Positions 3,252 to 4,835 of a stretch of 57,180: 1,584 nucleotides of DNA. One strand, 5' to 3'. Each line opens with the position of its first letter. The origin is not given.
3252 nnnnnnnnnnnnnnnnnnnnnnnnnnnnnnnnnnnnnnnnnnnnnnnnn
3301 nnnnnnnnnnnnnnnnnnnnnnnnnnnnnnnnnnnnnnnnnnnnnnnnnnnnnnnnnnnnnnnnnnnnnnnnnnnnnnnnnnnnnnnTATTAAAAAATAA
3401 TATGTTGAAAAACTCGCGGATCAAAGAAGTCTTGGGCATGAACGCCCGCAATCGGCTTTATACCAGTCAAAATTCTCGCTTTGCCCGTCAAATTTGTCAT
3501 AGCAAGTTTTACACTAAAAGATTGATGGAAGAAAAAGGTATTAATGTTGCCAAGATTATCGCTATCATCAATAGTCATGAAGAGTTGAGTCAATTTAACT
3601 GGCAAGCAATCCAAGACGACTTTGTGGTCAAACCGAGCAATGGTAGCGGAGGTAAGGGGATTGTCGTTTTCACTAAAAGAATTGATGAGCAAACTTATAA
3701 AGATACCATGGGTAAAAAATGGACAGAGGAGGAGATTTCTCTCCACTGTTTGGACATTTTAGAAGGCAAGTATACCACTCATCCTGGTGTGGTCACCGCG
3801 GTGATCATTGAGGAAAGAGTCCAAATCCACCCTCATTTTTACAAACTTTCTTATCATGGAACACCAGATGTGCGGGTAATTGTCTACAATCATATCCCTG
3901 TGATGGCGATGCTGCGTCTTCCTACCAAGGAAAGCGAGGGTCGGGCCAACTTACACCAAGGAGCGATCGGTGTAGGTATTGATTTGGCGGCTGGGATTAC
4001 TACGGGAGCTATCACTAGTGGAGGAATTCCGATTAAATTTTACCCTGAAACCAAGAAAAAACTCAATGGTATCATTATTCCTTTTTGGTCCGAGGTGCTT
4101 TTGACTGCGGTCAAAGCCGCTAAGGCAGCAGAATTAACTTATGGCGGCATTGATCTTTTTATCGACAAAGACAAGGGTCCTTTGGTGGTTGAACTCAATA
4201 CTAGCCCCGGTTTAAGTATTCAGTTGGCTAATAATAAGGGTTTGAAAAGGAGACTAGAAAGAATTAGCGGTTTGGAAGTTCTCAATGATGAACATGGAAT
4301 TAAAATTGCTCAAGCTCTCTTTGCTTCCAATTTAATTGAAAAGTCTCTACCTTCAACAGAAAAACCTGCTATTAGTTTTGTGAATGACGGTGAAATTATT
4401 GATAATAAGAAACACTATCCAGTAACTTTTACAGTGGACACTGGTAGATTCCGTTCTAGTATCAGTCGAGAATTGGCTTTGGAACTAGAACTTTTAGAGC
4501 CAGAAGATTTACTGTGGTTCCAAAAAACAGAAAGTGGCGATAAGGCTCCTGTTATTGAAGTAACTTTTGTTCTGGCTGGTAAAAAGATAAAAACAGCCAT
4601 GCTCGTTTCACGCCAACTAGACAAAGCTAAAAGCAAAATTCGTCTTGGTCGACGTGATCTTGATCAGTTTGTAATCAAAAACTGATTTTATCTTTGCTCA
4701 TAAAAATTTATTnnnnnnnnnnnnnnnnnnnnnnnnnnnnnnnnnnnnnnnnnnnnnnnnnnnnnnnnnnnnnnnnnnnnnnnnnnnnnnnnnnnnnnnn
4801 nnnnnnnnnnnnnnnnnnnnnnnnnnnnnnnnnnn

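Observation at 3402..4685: ATP-grasp peptide ligase fused to a RimB-like aspartic protease: writer and eraser in one chain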

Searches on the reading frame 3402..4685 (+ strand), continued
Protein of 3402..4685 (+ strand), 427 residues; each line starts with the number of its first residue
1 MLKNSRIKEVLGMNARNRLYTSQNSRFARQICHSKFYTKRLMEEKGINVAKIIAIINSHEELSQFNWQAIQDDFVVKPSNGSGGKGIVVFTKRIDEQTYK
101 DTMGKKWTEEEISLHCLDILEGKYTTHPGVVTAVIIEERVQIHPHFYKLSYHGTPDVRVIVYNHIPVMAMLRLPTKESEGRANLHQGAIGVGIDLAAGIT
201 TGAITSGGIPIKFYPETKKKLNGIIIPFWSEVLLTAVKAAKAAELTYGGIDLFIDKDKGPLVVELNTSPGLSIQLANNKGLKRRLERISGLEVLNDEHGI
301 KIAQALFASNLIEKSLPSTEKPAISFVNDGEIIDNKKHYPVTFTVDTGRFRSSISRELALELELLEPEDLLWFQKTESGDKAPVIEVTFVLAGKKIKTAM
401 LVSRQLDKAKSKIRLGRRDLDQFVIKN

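Call 84: find_encoding_contigs(protein=P0020, flank=2000, max_places=1)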
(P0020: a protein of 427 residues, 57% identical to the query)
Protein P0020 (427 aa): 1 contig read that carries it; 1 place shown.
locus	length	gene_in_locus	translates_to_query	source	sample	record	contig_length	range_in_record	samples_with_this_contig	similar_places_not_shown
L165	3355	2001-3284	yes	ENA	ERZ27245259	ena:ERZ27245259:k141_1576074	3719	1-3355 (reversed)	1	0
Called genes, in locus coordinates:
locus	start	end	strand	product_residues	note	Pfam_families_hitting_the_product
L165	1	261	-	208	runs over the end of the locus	?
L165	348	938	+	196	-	-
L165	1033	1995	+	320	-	PF14402:7TM_transglut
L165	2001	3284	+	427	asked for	PF14397:ATPgrasp_ST, PF02655:ATP-grasp_3 (faint), PF02955:GSH-S_ATP (faint), PF08443:RimK (faint)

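Call 85: find_encoding_contigs(protein=P0021, flank=2000, max_places=1)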
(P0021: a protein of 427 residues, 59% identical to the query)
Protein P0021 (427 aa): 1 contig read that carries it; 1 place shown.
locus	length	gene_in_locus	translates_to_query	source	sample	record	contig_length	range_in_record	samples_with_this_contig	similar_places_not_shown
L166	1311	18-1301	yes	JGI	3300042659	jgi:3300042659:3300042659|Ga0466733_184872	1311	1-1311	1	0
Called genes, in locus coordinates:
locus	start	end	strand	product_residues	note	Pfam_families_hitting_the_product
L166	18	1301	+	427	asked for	PF14397:ATPgrasp_ST, PF02955:GSH-S_ATP (faint), PF08443:RimK (faint)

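Call 86: find_encoding_contigs(protein=P0023, flank=2000, max_places=1)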
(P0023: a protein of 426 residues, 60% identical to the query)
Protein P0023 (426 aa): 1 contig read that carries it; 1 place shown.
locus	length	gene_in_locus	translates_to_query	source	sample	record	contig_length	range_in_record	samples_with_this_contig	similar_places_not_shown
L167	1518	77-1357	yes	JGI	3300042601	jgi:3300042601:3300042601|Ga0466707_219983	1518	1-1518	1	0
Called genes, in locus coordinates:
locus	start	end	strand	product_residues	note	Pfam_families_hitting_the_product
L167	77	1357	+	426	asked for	PF14397:ATPgrasp_ST, PF02955:GSH-S_ATP (faint), PF08443:RimK (faint)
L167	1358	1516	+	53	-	?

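Call 87: find_encoding_contigs(protein=P0024, flank=2000, max_places=1)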
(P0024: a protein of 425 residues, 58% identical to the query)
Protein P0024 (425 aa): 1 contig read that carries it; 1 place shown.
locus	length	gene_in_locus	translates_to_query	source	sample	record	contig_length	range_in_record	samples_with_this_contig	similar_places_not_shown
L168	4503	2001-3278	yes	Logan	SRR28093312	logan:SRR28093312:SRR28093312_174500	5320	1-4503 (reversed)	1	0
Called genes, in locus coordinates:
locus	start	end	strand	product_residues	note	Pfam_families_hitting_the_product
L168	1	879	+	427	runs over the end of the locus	PF09903:DUF2130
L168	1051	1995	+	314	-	PF14402:7TM_transglut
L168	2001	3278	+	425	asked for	PF14397:ATPgrasp_ST, PF02655:ATP-grasp_3 (faint), PF02955:GSH-S_ATP (faint), PF08443:RimK (weak)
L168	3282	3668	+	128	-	PF05618:RimB-like (weak)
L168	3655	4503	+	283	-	?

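Call 88: find_encoding_contigs(protein=P0071, flank=2000, max_places=1)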
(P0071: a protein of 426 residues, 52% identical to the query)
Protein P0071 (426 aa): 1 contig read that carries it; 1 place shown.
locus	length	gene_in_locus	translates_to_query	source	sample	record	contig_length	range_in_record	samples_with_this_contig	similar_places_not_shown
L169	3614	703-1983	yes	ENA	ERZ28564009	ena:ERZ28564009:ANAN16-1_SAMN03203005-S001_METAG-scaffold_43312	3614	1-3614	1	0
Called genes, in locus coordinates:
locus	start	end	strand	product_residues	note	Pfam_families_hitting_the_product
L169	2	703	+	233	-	?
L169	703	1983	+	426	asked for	PF14397:ATPgrasp_ST, PF08443:RimK (faint)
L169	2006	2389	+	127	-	PF05618:RimB-like (weak)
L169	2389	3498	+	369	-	PF02540:NAD_synthase, PF03054:tRNA_Me_trans, PF20259:tRNA_Me_trans_M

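Call 89: find_encoding_contigs(protein=P0068, flank=2000, max_places=1)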
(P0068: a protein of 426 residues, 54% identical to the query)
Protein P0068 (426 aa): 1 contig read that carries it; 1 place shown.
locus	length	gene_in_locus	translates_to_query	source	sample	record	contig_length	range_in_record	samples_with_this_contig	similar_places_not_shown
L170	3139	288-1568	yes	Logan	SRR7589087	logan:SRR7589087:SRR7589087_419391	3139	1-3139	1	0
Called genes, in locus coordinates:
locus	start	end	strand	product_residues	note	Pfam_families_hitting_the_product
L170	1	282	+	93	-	?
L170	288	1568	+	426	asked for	PF14397:ATPgrasp_ST, PF08443:RimK (faint)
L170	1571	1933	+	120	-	PF05618:RimB-like (weak)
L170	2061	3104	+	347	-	PF02655:ATP-grasp_3 (faint), PF08443:RimK (faint), PF07478:Dala_Dala_lig_C (faint)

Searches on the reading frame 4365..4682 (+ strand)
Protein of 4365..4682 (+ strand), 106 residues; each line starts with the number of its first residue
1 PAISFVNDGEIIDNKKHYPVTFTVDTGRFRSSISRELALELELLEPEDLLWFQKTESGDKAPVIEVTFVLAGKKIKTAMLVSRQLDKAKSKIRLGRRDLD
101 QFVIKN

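Call 14: search_solved_structures(query=A2, max_evalue=10, show_alignments=3)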
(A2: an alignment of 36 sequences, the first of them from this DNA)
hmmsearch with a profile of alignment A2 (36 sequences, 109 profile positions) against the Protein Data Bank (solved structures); distinct sequences matched with E-value up to 10: 3.
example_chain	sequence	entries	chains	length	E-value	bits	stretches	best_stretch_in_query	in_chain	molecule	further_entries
7q3o_K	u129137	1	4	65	0.18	14.9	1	6-61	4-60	Homeobox protein CDX-1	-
5lux_K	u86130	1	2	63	0.24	14.5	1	7-61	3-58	Homeobox protein CDX-1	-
3zob_A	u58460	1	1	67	0.35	14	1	16-59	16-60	HOMEOBOX PROTEIN ENGRAILED-2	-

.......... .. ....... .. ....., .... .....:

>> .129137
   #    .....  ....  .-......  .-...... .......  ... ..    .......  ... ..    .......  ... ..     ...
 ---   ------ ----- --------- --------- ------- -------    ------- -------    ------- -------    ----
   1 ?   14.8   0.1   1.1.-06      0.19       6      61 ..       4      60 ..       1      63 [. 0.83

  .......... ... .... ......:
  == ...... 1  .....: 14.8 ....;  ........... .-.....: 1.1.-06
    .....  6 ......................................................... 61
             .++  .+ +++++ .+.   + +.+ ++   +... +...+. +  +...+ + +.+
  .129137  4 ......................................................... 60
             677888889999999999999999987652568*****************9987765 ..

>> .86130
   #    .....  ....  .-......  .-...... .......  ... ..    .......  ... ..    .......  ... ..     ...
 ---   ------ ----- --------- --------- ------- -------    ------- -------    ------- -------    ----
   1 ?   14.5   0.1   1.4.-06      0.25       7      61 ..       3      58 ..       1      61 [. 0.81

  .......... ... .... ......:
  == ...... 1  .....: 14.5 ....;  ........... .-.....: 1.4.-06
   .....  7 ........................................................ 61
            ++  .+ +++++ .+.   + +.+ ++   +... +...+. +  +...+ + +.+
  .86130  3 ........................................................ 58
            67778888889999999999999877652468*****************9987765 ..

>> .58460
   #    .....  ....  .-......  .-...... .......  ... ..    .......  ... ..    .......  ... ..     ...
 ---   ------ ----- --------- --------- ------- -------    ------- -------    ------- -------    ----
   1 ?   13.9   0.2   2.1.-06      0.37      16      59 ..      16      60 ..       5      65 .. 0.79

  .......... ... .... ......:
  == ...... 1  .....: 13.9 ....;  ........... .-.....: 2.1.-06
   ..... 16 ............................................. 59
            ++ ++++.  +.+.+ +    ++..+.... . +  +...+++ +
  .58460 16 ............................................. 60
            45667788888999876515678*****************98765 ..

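Call 15: search_protein_families(library=pfam, alignment_id=A2, max_evalue=10)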
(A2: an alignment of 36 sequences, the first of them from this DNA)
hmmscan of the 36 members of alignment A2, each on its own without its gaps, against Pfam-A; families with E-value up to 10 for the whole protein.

A. member 1, seq(106 aa): 3 families
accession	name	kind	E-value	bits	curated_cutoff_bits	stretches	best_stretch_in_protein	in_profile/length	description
PF13650.11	Asp_protease_2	-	0.0096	17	24.3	1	17-45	8-35/90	Aspartyl protease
PF13975.11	gag-asp_proteas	-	0.046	14.7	28.2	1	18-45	8-35/92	gag-polyprotein putative aspartyl protease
PF21020.4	Spectrin_4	-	0.048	14.4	24.2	1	64-98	32-66/100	Spectrin-like repeat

B. families by the number of members that match (of 36 scanned): 10 families
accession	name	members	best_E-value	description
PF13975.11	gag-asp_proteas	17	0.0005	gag-polyprotein putative aspartyl protease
PF13650.11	Asp_protease_2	16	0.00095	Aspartyl protease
PF21020.4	Spectrin_4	4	0.013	Spectrin-like repeat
PF02797.21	Chal_sti_synt_C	3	0.033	Chalcone and stilbene synthases, C-terminal domain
PF17427.7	Phi29_Phage_SSB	2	0.021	Phage Single-stranded DNA-binding protein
PF05618.17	Zn_protease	1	0.0055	Putative ATP-dependent zinc protease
PF17191.10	RecG_wedge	1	0.031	RecG wedge domain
PF14734.12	DUF4469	1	0.046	Domain of unknown function (DUF4469) with IG-like fold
PF08476.15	VD10_N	1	0.069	Viral D10 N-terminal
PF00077.25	RVP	1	0.2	Retroviral aspartyl protease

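Call 27: predict_structure(alignment_id=A2)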
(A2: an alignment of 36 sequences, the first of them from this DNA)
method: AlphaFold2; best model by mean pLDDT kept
length: 106 residues; sequences in the alignment: 36
mean_pLDDT: 95.2   pTM: 0.85
mean pLDDT of the five models: 95.2, 94.9, 91.3, 89.7, 88.7
residues with pLDDT >= 90: 97; 70-90: 9; 50-70: 0; < 50: 0
segments of 3 or more residues with pLDDT < 50: none
pLDDT, mean of each block of 10 residues (from residue 1): 96 95 95 97 93 91 97 97 95 97 92
secondary structure, 60 per line:
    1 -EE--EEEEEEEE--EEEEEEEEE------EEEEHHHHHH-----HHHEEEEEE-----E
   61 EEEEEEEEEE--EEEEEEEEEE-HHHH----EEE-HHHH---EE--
elements in order: E6-13 E16-24 E31-34 H35-40 E49-54 E60-70 E73-82 H84-87 E92-94 H96-99

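Call 29: fold_search(model_id=the predicted structure, library=pdb)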
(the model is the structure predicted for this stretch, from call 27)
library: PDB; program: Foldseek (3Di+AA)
matches with E <= 10: 954; with E <= 0.001: 60
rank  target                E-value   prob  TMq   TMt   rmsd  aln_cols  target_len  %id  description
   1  7d66_G                1.1e-05  1.00  0.62  0.56   3.4        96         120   17  Crystal structure of retroviral protease-like domain of Ddi1 from Toxoplasma gondii (released 2022-02-09)
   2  7d66_F                1.7e-05  1.00  0.63  0.57   3.3        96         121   17  Crystal structure of retroviral protease-like domain of Ddi1 from Toxoplasma gondii (released 2022-02-09)
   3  4rgh_A                1.7e-05  1.00  0.63  0.54   3.4        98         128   16  Human DNA Damage-Inducible Protein: From Protein Chemistry and 3D Structure to Deciphering its Cellular Role (released 2016-02-17)
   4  7d66_J                2.4e-05  1.00  0.61  0.54   3.6        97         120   18  Crystal structure of retroviral protease-like domain of Ddi1 from Toxoplasma gondii (released 2022-02-09)
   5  7d66_A                2.9e-05  1.00  0.63  0.55   3.3       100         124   17  Crystal structure of retroviral protease-like domain of Ddi1 from Toxoplasma gondii (released 2022-02-09)
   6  7d66_C                2.9e-05  1.00  0.62  0.53   3.7       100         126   17  Crystal structure of retroviral protease-like domain of Ddi1 from Toxoplasma gondii (released 2022-02-09)
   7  5yq8_A                3.0e-05  1.00  0.59  0.49   4.3       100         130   17  Crystal structure of retroviral protease-like domain of Ddi1 from Leishmania major (released 2018-09-19)
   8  3s8i_B                3.2e-05  1.00  0.60  0.53   3.7        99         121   12  The retroviral-like protease (RVP) domain of human DDI1 (released 2011-07-06)
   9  3s8i_A                3.7e-05  1.00  0.64  0.56   3.7       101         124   14  The retroviral-like protease (RVP) domain of human DDI1 (released 2011-07-06)
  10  7d66_K                3.7e-05  1.00  0.63  0.55   3.2        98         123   17  Crystal structure of retroviral protease-like domain of Ddi1 from Toxoplasma gondii (released 2022-02-09)
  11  5c9b_A                3.9e-05  1.00  0.61  0.53   3.3        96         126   24  Crystal structure of a retropepsin-like aspartic protease from Rickettsia conorii (released 2015-10-14)
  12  7d66_B                4.7e-05  1.00  0.61  0.55   3.4        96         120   18  Crystal structure of retroviral protease-like domain of Ddi1 from Toxoplasma gondii (released 2022-02-09)
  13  7d66_H                4.7e-05  1.00  0.62  0.56   3.4        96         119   17  Crystal structure of retroviral protease-like domain of Ddi1 from Toxoplasma gondii (released 2022-02-09)
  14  5c9f_A                5.6e-05  1.00  0.61  0.51   3.7       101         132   23  Crystal structure of a retropepsin-like aspartic protease from Rickettsia conorii (released 2015-10-14)
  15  7d66_L                7.6e-05  1.00  0.63  0.56   3.4        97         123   18  Crystal structure of retroviral protease-like domain of Ddi1 from Toxoplasma gondii (released 2022-02-09)
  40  1f7a_A                3.5e-04  1.00  0.54  0.57   3.7        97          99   14  HOW DOES A SYMMETRIC DIMER RECOGNIZE AN ASYMMETRIC SUBSTRATE? A SUBSTRATE COMPLEX OF HIV-1 PROTEASE. (released 2001-06-27)
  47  4qj9_A                5.8e-04  1.00  0.53  0.56   3.7        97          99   14  Crystal structure of inactive HIV-1 protease in complex with p1-p6 substrate variant (R452S) (released 2014-10-29)
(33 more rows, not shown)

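Call 45: search_protein_representatives(alignment_id=A2)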
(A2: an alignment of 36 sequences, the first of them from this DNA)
Query: 36 sequences, 109 profile positions. Proteins with E-value up to 0.001 (for the whole library): 210; up to 1e-10: 38; up to 1e-30: 10. The best 150 are listed.
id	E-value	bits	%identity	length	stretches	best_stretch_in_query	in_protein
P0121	3.3e-41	155.7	-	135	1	2-108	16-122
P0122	1.2e-38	147.4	-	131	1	10-106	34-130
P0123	1.5e-38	147.2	-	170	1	1-108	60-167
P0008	4.4e-38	145.6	-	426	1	3-107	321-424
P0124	6.5e-38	145.1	-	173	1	2-107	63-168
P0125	1.4e-36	140.9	-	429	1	2-107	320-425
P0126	4.4e-35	136.0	-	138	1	2-108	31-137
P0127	2.3e-34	133.7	-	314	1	2-108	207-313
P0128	7.9e-33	128.8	-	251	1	1-106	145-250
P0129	9.4e-32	125.3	-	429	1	2-107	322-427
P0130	3.7e-29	116.9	-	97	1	15-107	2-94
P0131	5.1e-24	100.4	-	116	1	29-108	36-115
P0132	6.8e-24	100.0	-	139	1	35-107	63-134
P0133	2.1e-23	98.4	-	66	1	44-107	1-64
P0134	7.4e-22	93.4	-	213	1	2-108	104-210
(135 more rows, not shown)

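Call 58: find_related_loci(query=A3, collection=genome_contigs, flank=3000)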
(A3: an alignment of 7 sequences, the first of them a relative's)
Query A3 (459 aa) in genome_contigs; peptide patterns used: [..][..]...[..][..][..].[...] (x = any residue, [..] = any of these).
392 stretches matched a pattern; 384 encode a relative of the query (tblastn E <= 1e-3); the best 80 are kept; 80 distinct loci.
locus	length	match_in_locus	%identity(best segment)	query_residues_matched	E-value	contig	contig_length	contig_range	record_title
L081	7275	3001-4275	49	2-456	3e-141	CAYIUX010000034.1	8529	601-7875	MAG TPA_asm: uncultured Gammaproteobacteria bacterium isolate ERP119705_co5_62 genome assembly, contig: NODE_10801_lengt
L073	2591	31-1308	47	1-456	2e-144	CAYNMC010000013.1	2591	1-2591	MAG TPA_asm: uncultured Pseudomonadales bacterium isolate SRP231805_co4_157 genome assembly, contig: k141_117010, whole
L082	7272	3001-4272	45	2-456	3e-136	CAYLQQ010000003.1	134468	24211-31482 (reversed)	MAG TPA_asm: uncultured Pseudomonadales bacterium isolate SRP263991_co4_510 genome assembly, contig: NODE_52_length_1344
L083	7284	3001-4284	46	2-456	6e-136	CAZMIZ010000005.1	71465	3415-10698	MAG TPA_asm: uncultured Gammaproteobacteria bacterium isolate binchicken_co338_18 genome assembly, contig: NODE_77_lengt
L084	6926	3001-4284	46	1-458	8e-136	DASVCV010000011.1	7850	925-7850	MAG TPA_asm: Patescibacteria group bacterium isolate SMAG_U2016 k141_948766, whole genome shotgun sequence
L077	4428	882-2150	47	4-456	6e-138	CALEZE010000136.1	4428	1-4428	MAG TPA_asm: uncultured bacterium isolate SRR7515931_bin.142_CONCOCT_v1.1_MAG genome assembly, contig: ERZ869938.11543,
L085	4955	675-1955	47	1-456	1e-135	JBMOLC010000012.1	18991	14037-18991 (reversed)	MAG: Patescibacteria group bacterium isolate Betzabe_MAG014 MAG014_12, whole genome shotgun sequence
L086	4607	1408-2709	47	1-456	1e-137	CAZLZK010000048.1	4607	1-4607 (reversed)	MAG TPA_asm: uncultured Gammaproteobacteria bacterium isolate SRP269290_co1_809 genome assembly, contig: NODE_34967_leng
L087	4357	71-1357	48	1-456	8e-136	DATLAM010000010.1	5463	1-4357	MAG TPA_asm: Candidatus Bathyarchaeia archaeon isolate SMAG_U14271 k141_682485, whole genome shotgun sequence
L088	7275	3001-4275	49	2-457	6e-135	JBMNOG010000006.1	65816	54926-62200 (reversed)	MAG: Patescibacteria group bacterium isolate SBF912SR1HQ0020 scaffold_1110_c1, whole genome shotgun sequence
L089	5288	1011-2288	46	1-454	2e-134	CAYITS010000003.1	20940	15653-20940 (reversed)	MAG TPA_asm: uncultured Gammaproteobacteria bacterium isolate ERP119705_co3_637 genome assembly, contig: NODE_2871_lengt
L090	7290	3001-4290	46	1-456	3e-134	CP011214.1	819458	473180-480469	MAG: Candidatus Woesebacteria bacterium GW2011_GWF1_31_35 chromosome, complete genome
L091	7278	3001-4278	46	1-456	4e-133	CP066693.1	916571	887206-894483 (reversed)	MAG: Candidatus Woesebacteria bacterium isolate NC_groundwater_896_Pr1_S2p5_35_35 chromosome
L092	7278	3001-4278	46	1-456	2e-133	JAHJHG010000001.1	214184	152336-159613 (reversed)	MAG: Patescibacteria group bacterium isolate Modern_marine_planktonic.mb.16 Modern_marine_plan.mb.16_k141_115749, whole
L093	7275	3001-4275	46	1-456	1e-132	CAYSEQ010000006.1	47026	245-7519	MAG TPA_asm: uncultured Gammaproteobacteria bacterium isolate binchicken_co30_31 genome assembly, contig: NODE_730_lengt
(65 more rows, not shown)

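Call 69: search_solved_structures(query=A4, max_evalue=1)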
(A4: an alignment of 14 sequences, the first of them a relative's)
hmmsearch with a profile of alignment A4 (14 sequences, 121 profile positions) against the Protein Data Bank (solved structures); distinct sequences matched with E-value up to 1: 11.
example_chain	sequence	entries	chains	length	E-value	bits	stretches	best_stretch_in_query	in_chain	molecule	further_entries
9g59_A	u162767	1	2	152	1.5e-11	47.5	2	68-116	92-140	Putative ATP-dependent zinc protease domain-containing protein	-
9g58_A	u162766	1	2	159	1.5e-08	37.8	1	68-115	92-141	Putative ATP-dependent zinc protease domain-containing protein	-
2pma_A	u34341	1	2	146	8.6e-08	35.3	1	69-110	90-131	Uncharacterized protein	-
2i1a_A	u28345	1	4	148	0.014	18.5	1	23-73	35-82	DNA damage-inducible protein DDI1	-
4z2z_A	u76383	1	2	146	0.015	18.4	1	23-73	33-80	DNA damage-inducible protein 1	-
2jys_A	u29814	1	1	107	0.055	16.6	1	22-88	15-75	Protease/Reverse transcriptase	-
5c9d_A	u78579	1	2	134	0.094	15.8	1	23-85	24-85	ApRick protease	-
5c9b_A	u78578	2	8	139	0.1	15.7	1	23-85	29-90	ApRick protease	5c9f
3vcb_A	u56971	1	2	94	0.47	13.6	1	22-54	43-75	RNA-directed RNA polymerase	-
3vc8_A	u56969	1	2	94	0.5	13.5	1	22-54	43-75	RNA-directed RNA polymerase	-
3pkz_A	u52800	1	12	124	0.61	13.2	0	34-94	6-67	Recombinase Sin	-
